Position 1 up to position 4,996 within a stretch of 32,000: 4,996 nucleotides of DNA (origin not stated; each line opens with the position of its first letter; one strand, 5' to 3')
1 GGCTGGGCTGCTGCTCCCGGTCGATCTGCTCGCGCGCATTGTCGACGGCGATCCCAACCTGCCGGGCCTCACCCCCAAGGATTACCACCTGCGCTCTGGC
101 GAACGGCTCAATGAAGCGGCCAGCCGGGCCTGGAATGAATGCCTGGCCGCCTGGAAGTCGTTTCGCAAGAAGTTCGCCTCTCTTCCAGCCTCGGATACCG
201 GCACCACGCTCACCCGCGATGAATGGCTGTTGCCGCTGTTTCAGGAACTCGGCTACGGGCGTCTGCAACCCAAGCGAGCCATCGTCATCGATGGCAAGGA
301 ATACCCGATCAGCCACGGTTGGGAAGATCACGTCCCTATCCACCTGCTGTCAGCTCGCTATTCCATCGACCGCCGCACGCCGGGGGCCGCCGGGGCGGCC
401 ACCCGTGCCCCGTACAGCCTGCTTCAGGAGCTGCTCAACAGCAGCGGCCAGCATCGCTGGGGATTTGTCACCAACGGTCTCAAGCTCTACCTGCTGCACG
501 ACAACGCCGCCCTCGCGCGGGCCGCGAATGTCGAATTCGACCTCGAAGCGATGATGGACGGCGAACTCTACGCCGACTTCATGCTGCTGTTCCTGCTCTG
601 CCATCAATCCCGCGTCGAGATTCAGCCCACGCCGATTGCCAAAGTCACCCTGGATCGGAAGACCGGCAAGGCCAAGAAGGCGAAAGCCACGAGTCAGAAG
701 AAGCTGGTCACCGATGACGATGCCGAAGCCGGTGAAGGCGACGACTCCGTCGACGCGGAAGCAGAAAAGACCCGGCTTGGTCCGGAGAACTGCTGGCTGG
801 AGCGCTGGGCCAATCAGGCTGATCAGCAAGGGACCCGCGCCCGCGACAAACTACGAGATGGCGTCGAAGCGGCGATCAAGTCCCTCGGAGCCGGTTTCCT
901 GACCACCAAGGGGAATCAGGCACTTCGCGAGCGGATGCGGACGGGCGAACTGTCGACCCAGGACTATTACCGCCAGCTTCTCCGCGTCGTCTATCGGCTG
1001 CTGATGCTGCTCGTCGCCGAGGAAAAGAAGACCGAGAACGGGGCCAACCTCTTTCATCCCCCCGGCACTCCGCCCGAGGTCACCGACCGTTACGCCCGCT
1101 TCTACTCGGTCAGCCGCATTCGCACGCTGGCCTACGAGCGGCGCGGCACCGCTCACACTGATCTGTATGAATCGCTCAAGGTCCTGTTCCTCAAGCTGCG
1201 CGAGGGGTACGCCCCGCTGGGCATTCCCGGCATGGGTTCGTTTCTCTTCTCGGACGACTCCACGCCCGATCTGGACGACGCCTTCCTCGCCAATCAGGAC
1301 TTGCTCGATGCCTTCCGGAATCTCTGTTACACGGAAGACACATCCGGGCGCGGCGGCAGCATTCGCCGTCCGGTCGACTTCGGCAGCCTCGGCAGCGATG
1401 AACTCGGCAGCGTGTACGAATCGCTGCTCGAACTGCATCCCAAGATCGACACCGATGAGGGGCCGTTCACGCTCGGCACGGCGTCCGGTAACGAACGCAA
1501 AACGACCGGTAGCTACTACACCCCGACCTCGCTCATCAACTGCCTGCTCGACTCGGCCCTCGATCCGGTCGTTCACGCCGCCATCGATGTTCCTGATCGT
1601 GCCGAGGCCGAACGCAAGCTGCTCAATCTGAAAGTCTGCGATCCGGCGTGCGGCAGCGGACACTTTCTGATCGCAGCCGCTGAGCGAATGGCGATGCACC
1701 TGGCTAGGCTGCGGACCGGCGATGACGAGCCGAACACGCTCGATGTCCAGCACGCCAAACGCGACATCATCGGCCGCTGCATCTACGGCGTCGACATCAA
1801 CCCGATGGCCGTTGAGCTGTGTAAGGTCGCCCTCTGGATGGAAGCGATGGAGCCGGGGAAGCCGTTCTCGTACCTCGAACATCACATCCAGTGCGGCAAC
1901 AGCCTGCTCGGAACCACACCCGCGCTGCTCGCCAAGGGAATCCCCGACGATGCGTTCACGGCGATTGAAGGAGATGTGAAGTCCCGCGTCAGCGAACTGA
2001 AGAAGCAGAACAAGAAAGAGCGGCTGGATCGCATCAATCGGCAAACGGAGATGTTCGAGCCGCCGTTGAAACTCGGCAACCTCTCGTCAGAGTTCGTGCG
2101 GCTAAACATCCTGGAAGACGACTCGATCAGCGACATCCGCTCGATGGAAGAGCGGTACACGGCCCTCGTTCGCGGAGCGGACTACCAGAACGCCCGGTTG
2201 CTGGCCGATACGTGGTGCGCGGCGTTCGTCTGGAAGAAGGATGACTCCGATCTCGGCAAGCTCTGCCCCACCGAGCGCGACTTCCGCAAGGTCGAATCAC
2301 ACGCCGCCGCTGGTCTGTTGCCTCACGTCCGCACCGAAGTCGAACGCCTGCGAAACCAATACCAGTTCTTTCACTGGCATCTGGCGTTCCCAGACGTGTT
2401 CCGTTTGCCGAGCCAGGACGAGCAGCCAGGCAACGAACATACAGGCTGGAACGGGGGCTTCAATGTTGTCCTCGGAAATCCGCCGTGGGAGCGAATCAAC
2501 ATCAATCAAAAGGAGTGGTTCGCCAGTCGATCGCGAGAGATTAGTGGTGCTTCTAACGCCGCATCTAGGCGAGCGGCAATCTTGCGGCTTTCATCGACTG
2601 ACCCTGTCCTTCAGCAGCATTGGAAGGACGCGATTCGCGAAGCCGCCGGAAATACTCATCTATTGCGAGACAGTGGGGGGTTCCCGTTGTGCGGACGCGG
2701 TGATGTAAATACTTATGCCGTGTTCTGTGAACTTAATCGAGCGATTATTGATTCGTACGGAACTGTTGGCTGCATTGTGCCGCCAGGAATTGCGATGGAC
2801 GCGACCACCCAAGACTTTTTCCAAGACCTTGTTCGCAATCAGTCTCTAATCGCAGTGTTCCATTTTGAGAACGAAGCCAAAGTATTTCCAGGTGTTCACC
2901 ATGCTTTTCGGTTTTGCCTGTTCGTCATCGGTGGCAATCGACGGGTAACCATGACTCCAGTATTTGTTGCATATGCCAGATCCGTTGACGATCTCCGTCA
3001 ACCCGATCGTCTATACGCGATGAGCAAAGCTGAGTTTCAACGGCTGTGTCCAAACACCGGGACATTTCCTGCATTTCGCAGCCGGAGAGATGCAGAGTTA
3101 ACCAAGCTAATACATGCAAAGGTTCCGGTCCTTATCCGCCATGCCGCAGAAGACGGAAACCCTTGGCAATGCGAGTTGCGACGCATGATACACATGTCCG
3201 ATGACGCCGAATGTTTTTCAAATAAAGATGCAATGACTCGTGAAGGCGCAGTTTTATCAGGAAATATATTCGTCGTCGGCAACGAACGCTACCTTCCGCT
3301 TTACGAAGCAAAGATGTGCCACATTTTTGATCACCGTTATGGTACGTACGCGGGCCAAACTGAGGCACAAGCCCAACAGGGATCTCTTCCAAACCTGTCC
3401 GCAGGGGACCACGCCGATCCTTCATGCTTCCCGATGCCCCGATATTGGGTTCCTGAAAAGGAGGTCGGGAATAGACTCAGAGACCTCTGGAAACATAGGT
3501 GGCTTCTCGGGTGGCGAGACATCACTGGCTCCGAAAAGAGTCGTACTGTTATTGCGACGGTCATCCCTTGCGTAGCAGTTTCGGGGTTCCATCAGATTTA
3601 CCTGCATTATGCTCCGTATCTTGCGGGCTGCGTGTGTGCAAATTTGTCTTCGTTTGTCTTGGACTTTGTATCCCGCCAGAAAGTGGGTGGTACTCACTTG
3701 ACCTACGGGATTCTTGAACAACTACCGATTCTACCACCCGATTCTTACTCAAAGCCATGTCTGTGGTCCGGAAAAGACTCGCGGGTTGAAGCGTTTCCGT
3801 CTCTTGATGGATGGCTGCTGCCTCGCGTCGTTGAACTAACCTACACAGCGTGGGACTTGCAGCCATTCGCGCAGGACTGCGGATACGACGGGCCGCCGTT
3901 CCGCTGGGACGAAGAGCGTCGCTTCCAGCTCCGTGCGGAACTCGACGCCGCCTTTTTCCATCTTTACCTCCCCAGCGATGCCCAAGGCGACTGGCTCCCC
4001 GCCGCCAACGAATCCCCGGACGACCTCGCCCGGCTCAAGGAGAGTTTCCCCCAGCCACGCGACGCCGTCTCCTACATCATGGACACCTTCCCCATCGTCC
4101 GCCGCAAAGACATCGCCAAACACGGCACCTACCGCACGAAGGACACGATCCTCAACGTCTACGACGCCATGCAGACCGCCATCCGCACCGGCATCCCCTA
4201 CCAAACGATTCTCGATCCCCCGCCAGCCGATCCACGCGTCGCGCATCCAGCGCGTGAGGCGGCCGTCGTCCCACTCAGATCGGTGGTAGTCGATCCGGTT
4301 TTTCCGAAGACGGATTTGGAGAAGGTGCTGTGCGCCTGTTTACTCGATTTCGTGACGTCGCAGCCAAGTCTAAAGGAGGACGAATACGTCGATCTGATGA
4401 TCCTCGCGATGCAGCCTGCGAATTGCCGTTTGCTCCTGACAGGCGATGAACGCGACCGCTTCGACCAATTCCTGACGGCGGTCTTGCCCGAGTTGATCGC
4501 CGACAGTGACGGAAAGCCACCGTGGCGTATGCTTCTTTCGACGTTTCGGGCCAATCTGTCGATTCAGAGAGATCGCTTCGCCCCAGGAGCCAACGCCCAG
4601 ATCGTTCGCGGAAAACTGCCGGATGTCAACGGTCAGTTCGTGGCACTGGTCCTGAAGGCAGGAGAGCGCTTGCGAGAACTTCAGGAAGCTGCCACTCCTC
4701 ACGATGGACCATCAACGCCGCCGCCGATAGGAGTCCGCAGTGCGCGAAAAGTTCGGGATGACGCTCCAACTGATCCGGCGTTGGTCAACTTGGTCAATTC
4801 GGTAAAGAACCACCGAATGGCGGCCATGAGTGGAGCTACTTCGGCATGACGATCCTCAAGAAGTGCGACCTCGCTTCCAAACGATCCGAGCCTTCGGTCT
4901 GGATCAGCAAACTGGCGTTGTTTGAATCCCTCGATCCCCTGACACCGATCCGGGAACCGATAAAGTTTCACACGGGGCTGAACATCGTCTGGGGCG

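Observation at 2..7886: Methyltransferase / coiled-coil ABC ATPase / DUF4365 nuclease triad joined by ATGA overlaps: candidate R-M-like system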

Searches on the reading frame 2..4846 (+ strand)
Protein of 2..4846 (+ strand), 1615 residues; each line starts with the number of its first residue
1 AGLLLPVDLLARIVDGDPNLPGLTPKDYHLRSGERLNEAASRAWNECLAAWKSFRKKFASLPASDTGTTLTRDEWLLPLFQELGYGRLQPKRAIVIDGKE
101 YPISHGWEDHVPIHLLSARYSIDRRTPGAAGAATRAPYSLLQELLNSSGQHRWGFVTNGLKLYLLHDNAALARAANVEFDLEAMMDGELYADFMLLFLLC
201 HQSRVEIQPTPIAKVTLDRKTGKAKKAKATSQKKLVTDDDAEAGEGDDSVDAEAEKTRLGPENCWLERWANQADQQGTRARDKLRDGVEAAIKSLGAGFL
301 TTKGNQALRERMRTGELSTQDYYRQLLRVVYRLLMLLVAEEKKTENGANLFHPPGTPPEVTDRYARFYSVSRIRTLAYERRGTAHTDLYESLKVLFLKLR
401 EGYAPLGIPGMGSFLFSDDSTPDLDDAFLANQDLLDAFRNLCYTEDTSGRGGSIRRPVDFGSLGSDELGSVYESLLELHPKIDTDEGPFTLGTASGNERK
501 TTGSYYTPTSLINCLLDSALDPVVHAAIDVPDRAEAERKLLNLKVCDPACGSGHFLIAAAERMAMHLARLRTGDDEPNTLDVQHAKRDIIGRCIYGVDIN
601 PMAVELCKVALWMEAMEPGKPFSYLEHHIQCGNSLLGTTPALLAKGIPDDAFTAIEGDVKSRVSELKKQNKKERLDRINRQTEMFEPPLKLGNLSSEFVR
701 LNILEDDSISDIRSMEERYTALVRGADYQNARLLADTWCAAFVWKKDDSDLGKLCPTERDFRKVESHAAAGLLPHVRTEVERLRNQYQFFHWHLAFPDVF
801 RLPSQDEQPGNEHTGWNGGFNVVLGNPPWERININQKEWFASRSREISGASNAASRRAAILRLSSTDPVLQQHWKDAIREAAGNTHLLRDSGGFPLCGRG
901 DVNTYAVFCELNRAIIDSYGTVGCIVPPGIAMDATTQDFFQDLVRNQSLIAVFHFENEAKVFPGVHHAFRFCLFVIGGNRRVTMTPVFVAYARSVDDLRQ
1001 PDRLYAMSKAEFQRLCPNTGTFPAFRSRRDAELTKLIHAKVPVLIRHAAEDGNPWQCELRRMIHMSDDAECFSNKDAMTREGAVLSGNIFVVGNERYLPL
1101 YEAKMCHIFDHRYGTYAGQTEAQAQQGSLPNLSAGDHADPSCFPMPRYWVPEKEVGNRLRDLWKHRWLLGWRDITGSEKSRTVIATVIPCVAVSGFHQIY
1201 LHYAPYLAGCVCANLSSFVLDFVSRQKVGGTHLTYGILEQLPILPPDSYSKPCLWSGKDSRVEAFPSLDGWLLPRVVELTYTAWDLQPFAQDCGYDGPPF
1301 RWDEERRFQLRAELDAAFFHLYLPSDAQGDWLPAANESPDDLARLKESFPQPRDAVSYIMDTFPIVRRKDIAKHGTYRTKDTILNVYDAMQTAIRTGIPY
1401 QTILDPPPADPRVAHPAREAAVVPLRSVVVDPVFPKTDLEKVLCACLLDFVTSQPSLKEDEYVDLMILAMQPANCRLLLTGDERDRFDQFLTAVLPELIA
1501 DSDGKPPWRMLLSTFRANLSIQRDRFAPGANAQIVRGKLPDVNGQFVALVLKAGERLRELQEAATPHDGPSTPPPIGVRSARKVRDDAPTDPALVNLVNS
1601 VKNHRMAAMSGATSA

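Call 5: search_protein_families(library=pfam, proteins=[window:2-4846:+], max_evalue=0.01)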
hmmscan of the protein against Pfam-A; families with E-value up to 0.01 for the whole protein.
window:2-4846:+ (1615 aa): 5 families
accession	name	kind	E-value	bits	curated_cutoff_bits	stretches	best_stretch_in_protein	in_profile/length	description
PF07669.17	Eco57I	-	7.1e-19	69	25.3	1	593-842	2-94/171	Eco57I restriction-modification methylase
PF02384.22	N6_Mtase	-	2e-09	37.6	20.4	1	491-617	14-103/311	N-6 DNA Methylase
PF20473.4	MmeI_Mtase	-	1.9e-07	31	27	1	537-614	15-85/259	MmeI, DNA-methyltransferase domain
PF13847.12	Methyltransf_31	-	0.0067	16.6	27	0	542-608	4-45/145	Methyltransferase domain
PF01170.24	UPF0020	-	0.0071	16.5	22.3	0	545-609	32-94/197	RMKL-like, methyltransferase domain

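Call 6: search_protein_families(library=padloc, proteins=[window:2-4846:+], max_evalue=0.01)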
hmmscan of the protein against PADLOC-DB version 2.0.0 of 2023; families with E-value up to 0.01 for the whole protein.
window:2-4846:+ (1615 aa): 51 families (the best 25 are shown)
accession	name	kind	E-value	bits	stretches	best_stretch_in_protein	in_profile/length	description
PDLC02643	DrmMI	-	1.2e-56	190.3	1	494-829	547-878/1347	DrmMI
PDLC02638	DrmMI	-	1.7e-42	143.6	1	494-831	546-883/935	DrmMI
PDLC03622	REase_MTase_IIG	-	6.5e-42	141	3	564-639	570-645/1524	Type IIG restriction enzyme-methyltransferase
PDLC03613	REase_MTase_IIG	-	2.9e-34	116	2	495-637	461-614/1250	Type IIG restriction enzyme-methyltransferase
PDLC03620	REase_MTase_IIG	-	4.4e-29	98.7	3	583-639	671-727/1378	Type IIG restriction enzyme-methyltransferase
PDLC03611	REase_MTase_IIG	-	6.9e-29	98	2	494-647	509-663/1532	Type IIG restriction enzyme-methyltransferase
PDLC03618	REase_MTase_IIG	-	7e-26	87.9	2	584-638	659-713/1429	Type IIG restriction enzyme-methyltransferase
PDLC02644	DrmMI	-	1.1e-25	87.8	1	493-638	56-229/988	DrmMI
PDLC02645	DrmMI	-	2.5e-24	83.5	1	494-640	541-715/772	DrmMI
PDLC02639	DrmMI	-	3.8e-22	76.4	1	501-640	249-389/803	DrmMI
PDLC02646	DrmMI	-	2.3e-21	73.7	1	559-639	20-99/792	DrmMI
PDLC03629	REase_MTase_IIG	-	2.2e-18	63.5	1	528-638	410-536/1182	Type IIG restriction enzyme-methyltransferase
PDLC03604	REase_MTase_IIG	-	3.7e-18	63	1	456-638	314-504/1011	Type IIG restriction enzyme-methyltransferase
PDLC03614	REase_MTase_IIG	-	1.1e-17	61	2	495-638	521-681/1584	Type IIG restriction enzyme-methyltransferase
PDLC03609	REase_MTase_IIG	-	1.9e-15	53.8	1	538-637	432-533/1066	Type IIG restriction enzyme-methyltransferase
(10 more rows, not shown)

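Call 8: search_protein_families(library=ncbifam, proteins=[window:2-4846:+], max_evalue=0.01)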
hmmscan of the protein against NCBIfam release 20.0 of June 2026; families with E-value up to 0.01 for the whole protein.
window:2-4846:+ (1615 aa): 6 families
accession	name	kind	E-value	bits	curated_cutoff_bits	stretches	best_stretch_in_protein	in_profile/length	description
NF033451.1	BREX_2_MTaseX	equivalog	3.9e-12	44.7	400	1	496-619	189-294/1185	BREX-2 system adenine-specific DNA-methyltransferase PglX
TIGR02987.1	met_A_Alw26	exception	4.6e-11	42.1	353.5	1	818-970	111-240/523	Alw26I/Eco31I/Esp3I family type II restriction adenine-specific DNA-methyltransferase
NF033452.1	BREX_1_MTaseX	exception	5.6e-11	41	500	1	536-621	308-385/1210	BREX-1 system adenine-specific DNA-methyltransferase PglX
NF033455.1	BREX_6_MTaseX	exception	9.5e-10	36.6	900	1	533-616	318-401/1319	BREX-6 system adenine-specific DNA-methyltransferase PglX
NF033454.1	BREX_5_MTaseX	exception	4.9e-06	24.4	900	1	542-615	302-368/1404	BREX-5 system adenine-specific DNA-methyltransferase PglX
NF047738.1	antiphage_MADS2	equivalog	2.7e-05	22.6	720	1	542-622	332-416/654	methylation-associated defense system DNA methyltransferase MAD2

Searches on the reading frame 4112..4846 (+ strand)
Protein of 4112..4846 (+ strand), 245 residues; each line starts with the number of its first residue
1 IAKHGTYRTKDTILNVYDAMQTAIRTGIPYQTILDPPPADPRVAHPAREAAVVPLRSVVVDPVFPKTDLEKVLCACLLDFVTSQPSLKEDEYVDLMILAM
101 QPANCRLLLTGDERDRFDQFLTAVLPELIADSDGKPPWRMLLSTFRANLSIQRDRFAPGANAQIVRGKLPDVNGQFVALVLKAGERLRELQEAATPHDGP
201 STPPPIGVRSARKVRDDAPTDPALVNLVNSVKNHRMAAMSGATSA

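Call 60: search_protein_families(library=padloc, proteins=[window:4112-4846:+], max_evalue=10)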
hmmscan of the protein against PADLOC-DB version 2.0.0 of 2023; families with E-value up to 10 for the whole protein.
window:4112-4846:+ (245 aa): 0 families

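Call 61: search_protein_families(library=pfam, proteins=[window:4112-4846:+], max_evalue=10)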
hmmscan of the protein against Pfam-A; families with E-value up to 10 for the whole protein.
window:4112-4846:+ (245 aa): 1 family
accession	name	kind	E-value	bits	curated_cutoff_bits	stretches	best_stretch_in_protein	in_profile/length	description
PF07789.17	DUF1627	-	0.17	12.1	28.1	1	37-120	54-138/155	Protein of unknown function (DUF1627)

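Call 74: search_protein_representatives(protein=window:4172-4846:+)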
Query: 225 residues. Proteins with E-value up to 0.001 (for the whole library): 80; up to 1e-10: 19; up to 1e-30: 3. The best 80 are listed.
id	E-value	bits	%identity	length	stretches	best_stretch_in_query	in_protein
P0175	3.9e-48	180.5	54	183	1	23-182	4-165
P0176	1.6e-43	165.4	54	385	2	23-180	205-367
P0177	2.8e-40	154.8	54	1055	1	3-175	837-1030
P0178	7.8e-28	114.1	69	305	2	24-98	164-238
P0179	3.2e-24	102.3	41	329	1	37-177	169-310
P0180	4.9e-24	101.7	39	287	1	3-176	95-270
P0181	5.5e-23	98.2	38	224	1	3-175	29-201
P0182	7.3e-23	97.8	40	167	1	37-181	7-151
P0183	5.7e-22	94.9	39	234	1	3-171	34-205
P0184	1.4e-21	93.6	39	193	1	40-174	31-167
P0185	7.4e-20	88.0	40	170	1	38-180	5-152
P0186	1.6e-16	77.1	60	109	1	96-172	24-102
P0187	1.6e-13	67.3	37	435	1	40-178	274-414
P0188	4.4e-13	65.9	38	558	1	3-173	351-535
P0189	1.3e-12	64.4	32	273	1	17-172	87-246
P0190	4.9e-12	62.4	32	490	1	13-177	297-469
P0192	1.1e-11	61.3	34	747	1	33-179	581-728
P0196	6.3e-10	55.6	36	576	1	38-172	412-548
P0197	8.7e-10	55.1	32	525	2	10-171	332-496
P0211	5.7e-06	42.6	28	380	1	3-172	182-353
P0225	7.8e-05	38.9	29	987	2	7-178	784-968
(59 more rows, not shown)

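Call 75: search_protein_families(library=pfam, proteins=[P0177, P0187, P0188, P0190, P0192, P0196, P0197, P0225, P0176, P0211], max_evalue=0.001)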
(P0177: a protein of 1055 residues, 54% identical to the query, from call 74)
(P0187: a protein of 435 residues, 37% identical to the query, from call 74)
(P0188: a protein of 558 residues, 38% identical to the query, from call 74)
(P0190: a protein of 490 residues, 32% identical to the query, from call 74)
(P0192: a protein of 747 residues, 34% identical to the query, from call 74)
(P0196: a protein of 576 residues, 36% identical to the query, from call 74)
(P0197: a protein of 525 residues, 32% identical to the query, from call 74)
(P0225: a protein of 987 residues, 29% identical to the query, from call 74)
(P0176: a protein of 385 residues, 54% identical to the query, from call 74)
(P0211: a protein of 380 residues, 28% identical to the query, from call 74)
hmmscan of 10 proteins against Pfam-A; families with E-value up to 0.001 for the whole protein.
P0177 (1055 aa): 3 families
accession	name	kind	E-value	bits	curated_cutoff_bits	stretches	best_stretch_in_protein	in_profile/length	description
PF07669.17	Eco57I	-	1.1e-17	65.1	25.3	1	62-312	2-102/171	Eco57I restriction-modification methylase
PF02384.22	N6_Mtase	-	6.6e-08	32.7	20.4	1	12-84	48-101/311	N-6 DNA Methylase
PF20473.4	MmeI_Mtase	-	2.4e-07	30.6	27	1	6-83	15-85/259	MmeI, DNA-methyltransferase domain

P0187 (435 aa): 1 family
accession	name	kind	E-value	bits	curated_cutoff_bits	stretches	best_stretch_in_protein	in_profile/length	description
PF20466.3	MmeI_TRD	-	1.1e-08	35.1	27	1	50-124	129-206/207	MmeI, target recognition domain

P0188 (558 aa): 0 families

P0190 (490 aa): 1 family
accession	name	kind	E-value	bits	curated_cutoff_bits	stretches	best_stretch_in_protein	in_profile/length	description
PF12950.13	TaqI_C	-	6.7e-10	39.7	26.5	1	58-219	2-118/118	TaqI-like C-terminal specificity domain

P0192 (747 aa): 3 families
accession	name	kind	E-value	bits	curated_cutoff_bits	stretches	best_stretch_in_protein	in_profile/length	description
PF07669.17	Eco57I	-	1.1e-13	52.1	25.3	1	76-168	52-140/171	Eco57I restriction-modification methylase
PF20466.3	MmeI_TRD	-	2.7e-10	40.4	27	1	262-450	32-206/207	MmeI, target recognition domain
PF20473.4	MmeI_Mtase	-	5e-06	26.3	27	1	102-202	139-238/259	MmeI, DNA-methyltransferase domain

P0196 (576 aa): 1 family
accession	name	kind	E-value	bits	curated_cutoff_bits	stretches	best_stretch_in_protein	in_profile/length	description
PF20466.3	MmeI_TRD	-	5.3e-12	46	27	1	79-266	30-206/207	MmeI, target recognition domain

P0197 (525 aa): 0 families

P0225 (987 aa): 1 family
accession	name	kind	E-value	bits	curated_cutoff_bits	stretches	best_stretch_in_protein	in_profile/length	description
PF07669.17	Eco57I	-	5.3e-12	46.6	25.3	1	1-243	11-94/171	Eco57I restriction-modification methylase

P0176 (385 aa): 0 families

P0211 (380 aa): 0 families

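Call 77: search_solved_structures(query=A3, max_evalue=10)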
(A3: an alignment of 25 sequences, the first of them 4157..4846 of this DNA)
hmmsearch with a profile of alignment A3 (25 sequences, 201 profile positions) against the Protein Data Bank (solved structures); distinct sequences matched with E-value up to 10: 2.
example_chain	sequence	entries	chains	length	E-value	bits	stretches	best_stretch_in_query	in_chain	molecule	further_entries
8gdl_A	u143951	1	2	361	0.57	12.8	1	115-176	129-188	Secreted salivary acid phosphatase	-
5dz6_A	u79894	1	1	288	1.3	11.7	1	101-133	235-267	Polyketide biosynthesis malonyl CoA-acyl carrier protein transacylase PksC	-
